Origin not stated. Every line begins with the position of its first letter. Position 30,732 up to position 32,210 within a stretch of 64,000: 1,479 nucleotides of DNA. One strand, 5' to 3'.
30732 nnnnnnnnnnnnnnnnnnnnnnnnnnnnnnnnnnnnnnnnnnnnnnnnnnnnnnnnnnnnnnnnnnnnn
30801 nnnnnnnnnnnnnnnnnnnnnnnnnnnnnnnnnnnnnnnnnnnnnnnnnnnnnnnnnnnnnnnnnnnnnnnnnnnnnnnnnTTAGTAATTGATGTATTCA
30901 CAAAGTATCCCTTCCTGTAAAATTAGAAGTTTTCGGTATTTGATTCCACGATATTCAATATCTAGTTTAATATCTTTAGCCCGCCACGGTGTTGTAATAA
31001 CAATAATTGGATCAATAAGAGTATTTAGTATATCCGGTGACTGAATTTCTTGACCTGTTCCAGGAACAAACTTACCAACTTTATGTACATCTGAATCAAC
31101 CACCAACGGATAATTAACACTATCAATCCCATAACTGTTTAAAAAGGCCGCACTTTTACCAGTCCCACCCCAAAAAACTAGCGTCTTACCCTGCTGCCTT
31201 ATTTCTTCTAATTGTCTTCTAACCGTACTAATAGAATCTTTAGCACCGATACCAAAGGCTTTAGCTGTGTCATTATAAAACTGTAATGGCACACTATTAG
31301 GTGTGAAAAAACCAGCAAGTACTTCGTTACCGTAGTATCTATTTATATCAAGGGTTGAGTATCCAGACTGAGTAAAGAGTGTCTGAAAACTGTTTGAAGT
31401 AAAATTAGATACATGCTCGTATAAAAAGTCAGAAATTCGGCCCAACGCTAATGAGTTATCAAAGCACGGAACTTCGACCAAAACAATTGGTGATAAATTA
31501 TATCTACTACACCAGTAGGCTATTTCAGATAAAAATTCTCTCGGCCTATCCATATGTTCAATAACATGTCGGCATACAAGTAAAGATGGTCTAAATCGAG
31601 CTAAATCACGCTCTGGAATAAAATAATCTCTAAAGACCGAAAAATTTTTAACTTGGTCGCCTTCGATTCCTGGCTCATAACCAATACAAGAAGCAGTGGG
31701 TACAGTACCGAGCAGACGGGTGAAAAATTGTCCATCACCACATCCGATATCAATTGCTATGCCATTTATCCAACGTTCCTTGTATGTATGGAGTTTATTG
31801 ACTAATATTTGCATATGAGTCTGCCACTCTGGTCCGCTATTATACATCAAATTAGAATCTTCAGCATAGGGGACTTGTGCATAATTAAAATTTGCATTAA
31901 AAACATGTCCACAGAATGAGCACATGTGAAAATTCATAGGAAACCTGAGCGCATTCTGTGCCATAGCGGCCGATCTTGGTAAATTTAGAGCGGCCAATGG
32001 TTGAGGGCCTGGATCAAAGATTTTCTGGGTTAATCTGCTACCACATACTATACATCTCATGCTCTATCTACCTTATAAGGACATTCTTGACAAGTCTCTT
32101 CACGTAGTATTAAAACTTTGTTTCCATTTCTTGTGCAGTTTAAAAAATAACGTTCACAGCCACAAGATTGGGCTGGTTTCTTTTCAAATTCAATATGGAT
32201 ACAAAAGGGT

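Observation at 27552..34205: Glycosylation module: two OGT-like GT41 glycosyltransferases, a sugar C-methyltransferase-like enzyme and Cys-rich proteins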

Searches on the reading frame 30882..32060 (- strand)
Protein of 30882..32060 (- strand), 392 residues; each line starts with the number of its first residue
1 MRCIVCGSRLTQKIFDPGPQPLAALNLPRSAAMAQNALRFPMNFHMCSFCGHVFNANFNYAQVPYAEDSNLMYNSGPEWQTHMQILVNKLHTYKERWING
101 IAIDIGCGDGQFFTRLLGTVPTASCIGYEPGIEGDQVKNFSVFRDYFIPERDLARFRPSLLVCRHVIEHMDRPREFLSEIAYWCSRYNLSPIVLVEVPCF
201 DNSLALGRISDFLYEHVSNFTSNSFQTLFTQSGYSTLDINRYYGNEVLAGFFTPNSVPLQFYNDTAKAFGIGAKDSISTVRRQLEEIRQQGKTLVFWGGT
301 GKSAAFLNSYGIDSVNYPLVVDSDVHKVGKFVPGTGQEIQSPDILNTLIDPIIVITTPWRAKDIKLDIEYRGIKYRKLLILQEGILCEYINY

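Call 3: search_protein_families(library=pfam, proteins=[window:30882-32060:-], max_evalue=0.1)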
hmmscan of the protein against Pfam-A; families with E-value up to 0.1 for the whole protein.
window:30882-32060:- (392 aa): 8 families
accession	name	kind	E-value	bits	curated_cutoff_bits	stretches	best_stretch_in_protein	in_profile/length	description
PF08484.17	Methyltransf_14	-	4.9e-11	43.1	23.5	1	267-363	44-139/160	C-methyltransferase C-terminal domain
PF13489.12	Methyltransf_23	-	5.5e-10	39.7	27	1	102-236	26-161/164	Methyltransferase domain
PF08421.16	Methyltransf_13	-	2.9e-05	24.6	31.3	1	3-56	1-53/62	Putative zinc binding domain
PF08242.18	Methyltransf_12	-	0.0063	17.7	30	1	103-181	1-89/98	Methyltransferase domain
PF08241.18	Methyltransf_11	-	0.011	16.7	21.2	0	104-181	2-84/95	Methyltransferase domain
PF13848.12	Thioredoxin_6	-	0.036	14.4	27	0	274-335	107-170/184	Thioredoxin-like domain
PF10571.15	UPF0547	-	0.058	14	29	0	46-56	16-26/26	Uncharacterised protein family UPF0547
PF24675.1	NpmA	-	0.084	12.6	60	0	98-130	23-55/214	16S rRNA (adenine(1408)-N(1))-methyltransferase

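Call 4: search_protein_families(library=phrogs, proteins=[window:30882-32060:-], max_evalue=0.01)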
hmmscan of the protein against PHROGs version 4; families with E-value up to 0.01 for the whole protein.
window:30882-32060:- (392 aa): 0 families

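Call 6: search_protein_families(library=ncbifam, proteins=[window:30882-32060:-], max_evalue=0.1)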
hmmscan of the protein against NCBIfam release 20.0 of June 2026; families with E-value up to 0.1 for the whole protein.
window:30882-32060:- (392 aa): 3 families
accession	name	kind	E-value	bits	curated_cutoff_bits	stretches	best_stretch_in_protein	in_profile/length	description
TIGR04543.1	ketoArg_3Met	equivalog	0.0024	17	425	1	103-133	154-184/336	2-ketoarginine methyltransferase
NF001955.0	PRK00733.2-4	equivalog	0.0091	14.4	1059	1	225-289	502-563/736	sodium-translocating pyrophosphatase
TIGR00091.1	TIGR00091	equivalog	0.037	13.4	112.65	1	99-129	17-47/194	tRNA (guanosine(46)-N7)-methyltransferase TrmB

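Call 19: search_solved_structures(query=window:30882-32060:-, max_evalue=0.01, show_alignments=1)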
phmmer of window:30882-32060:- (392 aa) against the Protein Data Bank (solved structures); distinct sequences matched with E-value up to 0.01: 8.
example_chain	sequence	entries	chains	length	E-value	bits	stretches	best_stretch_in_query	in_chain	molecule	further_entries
4rv9_A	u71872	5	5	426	3e-10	42.9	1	3-246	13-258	D-mycarose 3-C-methyltransferase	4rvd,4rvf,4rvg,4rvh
5t64_A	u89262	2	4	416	0.00099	21.5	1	2-340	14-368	Sugar 3-C-methyl transferase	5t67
4e2x_A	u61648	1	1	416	0.0014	20.9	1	3-338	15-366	TcaB9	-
3ndi_A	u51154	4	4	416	0.0017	20.7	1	3-336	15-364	Methyltransferase | TcaB9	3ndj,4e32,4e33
4e31_A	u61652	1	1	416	0.0018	20.7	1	3-336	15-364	TcaB9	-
4e2y_A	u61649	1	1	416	0.0038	19.6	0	3-338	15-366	TcaB9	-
5t6b_A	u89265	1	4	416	0.0047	19.2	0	2-339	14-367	Sugar 3-C-methyl transferase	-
4e2w_A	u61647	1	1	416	0.0059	18.9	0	3-338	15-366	TcaB9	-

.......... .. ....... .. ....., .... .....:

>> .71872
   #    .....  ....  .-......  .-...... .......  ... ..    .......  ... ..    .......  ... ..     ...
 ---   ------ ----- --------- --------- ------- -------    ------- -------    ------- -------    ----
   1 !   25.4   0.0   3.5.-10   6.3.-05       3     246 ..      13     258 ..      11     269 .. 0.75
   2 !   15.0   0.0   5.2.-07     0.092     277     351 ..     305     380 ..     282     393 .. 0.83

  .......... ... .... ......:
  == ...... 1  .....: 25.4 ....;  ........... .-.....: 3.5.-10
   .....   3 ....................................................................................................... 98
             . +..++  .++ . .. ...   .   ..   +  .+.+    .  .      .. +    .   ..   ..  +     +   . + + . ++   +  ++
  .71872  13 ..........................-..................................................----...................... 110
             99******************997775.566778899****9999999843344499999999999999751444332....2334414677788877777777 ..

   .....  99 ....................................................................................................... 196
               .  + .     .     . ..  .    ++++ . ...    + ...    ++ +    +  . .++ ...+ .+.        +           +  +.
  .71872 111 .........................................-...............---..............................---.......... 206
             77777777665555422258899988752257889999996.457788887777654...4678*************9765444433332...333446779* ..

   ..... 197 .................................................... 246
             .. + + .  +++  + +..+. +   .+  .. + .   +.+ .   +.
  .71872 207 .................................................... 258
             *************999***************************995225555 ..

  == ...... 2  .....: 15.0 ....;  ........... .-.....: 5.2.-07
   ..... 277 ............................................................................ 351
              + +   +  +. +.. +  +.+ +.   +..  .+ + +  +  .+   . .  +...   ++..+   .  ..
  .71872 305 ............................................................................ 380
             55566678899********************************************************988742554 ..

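Call 48: search_solved_structures(query=A3, max_evalue=0.001, show_alignments=2)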
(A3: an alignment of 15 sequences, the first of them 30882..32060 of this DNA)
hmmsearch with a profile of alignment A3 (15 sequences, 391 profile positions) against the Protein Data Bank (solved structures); distinct sequences matched with E-value up to 0.001: 25.
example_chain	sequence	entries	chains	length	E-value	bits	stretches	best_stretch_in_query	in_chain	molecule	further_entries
4rv9_A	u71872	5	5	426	2.6e-29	105.4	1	2-349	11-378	D-mycarose 3-C-methyltransferase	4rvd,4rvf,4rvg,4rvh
5t64_A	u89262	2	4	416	4.6e-22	81.5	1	3-353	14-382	Sugar 3-C-methyl transferase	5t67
3ndi_A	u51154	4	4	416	9.3e-22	80.5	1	3-353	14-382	Methyltransferase | TcaB9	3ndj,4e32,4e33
4e2x_A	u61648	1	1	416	9.5e-22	80.5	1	3-352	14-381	TcaB9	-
4e31_A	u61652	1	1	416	1.2e-21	80.2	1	3-352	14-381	TcaB9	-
4e2y_A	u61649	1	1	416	9.2e-21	77.3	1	3-353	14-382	TcaB9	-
5t6b_A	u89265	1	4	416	9.9e-21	77.2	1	3-352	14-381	Sugar 3-C-methyl transferase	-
4e2w_A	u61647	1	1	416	2.2e-20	76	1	3-353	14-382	TcaB9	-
4e2z_A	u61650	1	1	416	4.3e-20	75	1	3-353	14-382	TcaB9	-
4e30_A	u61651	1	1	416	2.1e-19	72.8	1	3-352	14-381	TcaB9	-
3dli_A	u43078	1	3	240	1.1e-09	40.8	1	99-273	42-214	methyltransferase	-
3cc8_A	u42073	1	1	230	6.4e-08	35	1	85-247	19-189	Putative methyltransferase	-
5dm2_A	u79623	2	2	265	5.2e-07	32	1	100-206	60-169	Methyltransferase domain family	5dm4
5dm1_A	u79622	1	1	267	5.3e-07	31.9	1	100-205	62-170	Methyltransferase domain family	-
4kwc_A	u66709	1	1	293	6.2e-07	31.7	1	100-206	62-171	BpumL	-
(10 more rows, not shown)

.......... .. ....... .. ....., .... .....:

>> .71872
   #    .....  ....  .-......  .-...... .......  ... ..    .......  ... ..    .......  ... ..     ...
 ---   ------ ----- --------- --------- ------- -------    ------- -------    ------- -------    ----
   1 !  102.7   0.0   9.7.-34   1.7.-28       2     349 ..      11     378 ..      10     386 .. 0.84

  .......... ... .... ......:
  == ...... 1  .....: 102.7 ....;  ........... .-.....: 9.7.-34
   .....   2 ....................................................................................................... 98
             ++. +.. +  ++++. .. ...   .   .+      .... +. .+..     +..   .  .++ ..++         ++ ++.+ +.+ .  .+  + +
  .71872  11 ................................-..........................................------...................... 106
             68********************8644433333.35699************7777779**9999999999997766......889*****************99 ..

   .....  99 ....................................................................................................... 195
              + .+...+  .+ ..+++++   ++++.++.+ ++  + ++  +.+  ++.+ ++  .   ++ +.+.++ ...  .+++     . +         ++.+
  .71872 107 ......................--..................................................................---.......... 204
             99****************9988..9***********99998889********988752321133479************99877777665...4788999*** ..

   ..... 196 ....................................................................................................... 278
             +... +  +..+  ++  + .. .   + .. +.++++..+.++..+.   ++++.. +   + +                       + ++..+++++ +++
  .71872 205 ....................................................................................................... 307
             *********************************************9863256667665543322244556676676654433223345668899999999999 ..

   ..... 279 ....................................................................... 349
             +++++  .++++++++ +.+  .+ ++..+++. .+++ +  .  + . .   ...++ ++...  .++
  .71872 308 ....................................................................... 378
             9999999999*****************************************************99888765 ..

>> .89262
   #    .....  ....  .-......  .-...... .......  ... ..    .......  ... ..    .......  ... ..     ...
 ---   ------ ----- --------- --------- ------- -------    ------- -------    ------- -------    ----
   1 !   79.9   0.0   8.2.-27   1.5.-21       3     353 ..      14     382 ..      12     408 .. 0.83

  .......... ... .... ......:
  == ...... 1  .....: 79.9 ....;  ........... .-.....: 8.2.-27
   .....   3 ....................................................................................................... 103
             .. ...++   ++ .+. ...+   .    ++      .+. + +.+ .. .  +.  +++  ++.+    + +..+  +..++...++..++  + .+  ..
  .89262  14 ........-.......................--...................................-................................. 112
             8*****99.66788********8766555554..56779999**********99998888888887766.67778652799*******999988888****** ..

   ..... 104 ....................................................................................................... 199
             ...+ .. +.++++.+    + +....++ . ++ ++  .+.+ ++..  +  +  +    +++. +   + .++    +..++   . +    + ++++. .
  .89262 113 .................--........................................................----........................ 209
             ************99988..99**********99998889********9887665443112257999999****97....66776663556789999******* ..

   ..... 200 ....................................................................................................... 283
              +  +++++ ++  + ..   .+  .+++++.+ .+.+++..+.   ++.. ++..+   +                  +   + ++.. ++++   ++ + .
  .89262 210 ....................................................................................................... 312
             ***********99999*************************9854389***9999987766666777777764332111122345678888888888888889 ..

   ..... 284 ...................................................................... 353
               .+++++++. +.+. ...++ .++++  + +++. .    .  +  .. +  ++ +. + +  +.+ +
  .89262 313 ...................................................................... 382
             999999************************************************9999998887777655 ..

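Call 68: search_protein_families(library=padloc, proteins=[window:30882-32060:-], max_evalue=0.01)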
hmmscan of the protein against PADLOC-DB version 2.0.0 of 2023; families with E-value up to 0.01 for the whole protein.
window:30882-32060:- (392 aa): 1 family
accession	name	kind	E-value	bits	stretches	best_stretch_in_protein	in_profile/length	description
PDLC02725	PbeC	-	1.8e-05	21.6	1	206-248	512-554/646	PbeC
